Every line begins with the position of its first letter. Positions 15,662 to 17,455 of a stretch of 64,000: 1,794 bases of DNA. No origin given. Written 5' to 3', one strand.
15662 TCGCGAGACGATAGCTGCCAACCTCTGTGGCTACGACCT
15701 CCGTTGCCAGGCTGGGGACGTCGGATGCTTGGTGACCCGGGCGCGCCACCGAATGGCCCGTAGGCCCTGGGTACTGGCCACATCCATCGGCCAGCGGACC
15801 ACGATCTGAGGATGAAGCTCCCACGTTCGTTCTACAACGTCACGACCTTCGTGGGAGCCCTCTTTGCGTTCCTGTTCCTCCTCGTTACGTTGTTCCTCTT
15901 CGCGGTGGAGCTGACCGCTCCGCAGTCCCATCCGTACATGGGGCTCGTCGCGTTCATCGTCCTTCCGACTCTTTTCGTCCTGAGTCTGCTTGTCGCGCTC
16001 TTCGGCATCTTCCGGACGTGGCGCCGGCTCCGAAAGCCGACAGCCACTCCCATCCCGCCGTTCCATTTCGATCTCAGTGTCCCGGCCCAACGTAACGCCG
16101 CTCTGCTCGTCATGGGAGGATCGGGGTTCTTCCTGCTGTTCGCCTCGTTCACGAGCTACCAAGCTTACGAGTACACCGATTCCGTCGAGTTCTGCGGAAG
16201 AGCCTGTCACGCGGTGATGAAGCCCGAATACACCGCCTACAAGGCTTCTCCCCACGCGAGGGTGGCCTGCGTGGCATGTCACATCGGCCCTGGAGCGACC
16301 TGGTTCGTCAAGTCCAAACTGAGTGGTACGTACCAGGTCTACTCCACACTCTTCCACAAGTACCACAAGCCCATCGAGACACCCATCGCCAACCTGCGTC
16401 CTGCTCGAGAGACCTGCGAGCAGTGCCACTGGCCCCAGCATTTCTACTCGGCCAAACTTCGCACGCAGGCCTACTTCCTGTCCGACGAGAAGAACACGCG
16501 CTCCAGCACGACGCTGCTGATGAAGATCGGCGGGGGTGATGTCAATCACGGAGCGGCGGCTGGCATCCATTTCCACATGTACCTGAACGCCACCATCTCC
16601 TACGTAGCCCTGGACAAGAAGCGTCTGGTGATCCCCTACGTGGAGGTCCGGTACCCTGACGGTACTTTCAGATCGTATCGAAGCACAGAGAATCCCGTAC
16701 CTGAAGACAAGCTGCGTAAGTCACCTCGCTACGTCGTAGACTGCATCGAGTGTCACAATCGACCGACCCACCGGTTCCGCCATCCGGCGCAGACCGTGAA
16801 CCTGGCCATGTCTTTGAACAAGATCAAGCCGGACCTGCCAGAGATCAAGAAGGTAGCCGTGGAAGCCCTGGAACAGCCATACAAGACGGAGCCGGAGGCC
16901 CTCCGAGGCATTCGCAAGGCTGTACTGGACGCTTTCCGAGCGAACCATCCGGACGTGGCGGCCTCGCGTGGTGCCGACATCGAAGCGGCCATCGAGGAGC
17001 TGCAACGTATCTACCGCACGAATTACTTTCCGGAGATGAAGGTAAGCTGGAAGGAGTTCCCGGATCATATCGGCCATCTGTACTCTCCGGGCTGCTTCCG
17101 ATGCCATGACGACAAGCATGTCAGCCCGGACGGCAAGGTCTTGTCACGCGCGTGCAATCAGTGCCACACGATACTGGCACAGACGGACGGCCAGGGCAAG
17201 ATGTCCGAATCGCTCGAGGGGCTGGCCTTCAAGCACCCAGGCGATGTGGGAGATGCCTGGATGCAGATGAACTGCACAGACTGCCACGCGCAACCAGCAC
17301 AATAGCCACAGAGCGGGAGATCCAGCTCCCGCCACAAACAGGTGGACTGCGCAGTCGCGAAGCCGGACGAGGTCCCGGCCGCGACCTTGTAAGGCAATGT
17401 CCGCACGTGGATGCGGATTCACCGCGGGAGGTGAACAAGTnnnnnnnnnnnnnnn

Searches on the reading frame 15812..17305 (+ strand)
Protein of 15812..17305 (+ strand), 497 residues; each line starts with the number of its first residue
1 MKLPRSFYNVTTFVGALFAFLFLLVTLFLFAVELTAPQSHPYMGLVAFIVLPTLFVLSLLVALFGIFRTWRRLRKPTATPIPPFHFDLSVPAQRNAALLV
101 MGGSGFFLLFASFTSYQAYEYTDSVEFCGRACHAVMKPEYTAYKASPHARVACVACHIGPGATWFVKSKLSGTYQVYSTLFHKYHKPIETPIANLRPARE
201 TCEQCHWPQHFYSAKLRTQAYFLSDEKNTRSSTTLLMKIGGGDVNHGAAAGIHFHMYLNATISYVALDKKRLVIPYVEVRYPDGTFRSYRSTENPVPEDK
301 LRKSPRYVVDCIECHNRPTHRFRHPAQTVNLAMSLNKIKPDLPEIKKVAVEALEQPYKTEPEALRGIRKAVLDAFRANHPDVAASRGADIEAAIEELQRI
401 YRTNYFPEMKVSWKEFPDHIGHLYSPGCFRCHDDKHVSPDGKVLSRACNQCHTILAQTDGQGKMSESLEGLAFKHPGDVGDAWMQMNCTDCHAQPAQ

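Call 3: search_protein_families(library=pfam, proteins=[window:15812-17305:+], max_evalue=0.1)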
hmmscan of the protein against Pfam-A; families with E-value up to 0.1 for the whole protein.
window:15812-17305:+ (497 aa): 7 families
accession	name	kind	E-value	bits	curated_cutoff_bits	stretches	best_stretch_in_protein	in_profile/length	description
PF03264.19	Cytochrom_NNT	-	1.1e-08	35.4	24.1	1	106-186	16-101/174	NapC/NirT cytochrome c family, N-terminal region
PF14522.11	Cytochrome_C7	-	1.6e-07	31.5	24.8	1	417-453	43-67/67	Cytochrome c7 and related cytochrome c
PF14537.11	Cytochrom_c3_2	-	1e-05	26.4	25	1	427-494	8-66/79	Cytochrome c3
PF22113.1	Mtrc-MtrF_II-IV_dom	-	6.9e-05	22.9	30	1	130-211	10-93/176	Outer membrane cytochrome MtrC/MtrF-like, domains II/IV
PF07332.16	Phage_holin_3_6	-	0.0057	17.1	28.4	1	10-78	37-99/116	Putative Actinobacterial Holin-X, holin superfamily III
PF11139.14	SfLAP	-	0.035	14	35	1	4-78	25-97/213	Sap, sulfolipid-1-addressing protein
PF11878.13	DOCK_C-D_N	-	0.088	13.8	23.5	0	287-325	43-81/113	Dedicator of cytokinesis C/D, N terminal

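Call 4: search_protein_families(library=ncbifam, proteins=[window:15812-17305:+], max_evalue=0.1)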
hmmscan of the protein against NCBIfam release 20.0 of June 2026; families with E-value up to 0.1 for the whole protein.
window:15812-17305:+ (497 aa): 6 families
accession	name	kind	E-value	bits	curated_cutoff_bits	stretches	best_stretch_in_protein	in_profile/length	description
TIGR03153.1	cytochr_NrfH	equivalog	4.2e-12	46.3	134.2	1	106-207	8-110/138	cytochrome c nitrite reductase small subunit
NF011606.0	PRK15032.1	equivalog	8.6e-06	25.1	455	1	111-191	31-112/390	pentaheme c-type cytochrome TorC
TIGR02162.1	torC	equivalog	4.6e-05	22.8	478.2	1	99-187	17-111/387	pentaheme c-type cytochrome TorC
NF047727.1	4hemeCytCCctA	equivalog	0.00024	21.2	180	1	422-493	34-105/109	tetraheme c-type cytochrome CctA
TIGR02161.1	napC_nirT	subfamily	0.046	13.6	310.6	1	97-183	19-108/185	periplasmic nitrate (or nitrite) reductase c-type cytochrome, NapC/NirT family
TIGR04315.1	octaheme_Shew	subfamily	0.077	12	375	0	125-207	72-153/440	tetrathionate reductase family octaheme c-type cytochrome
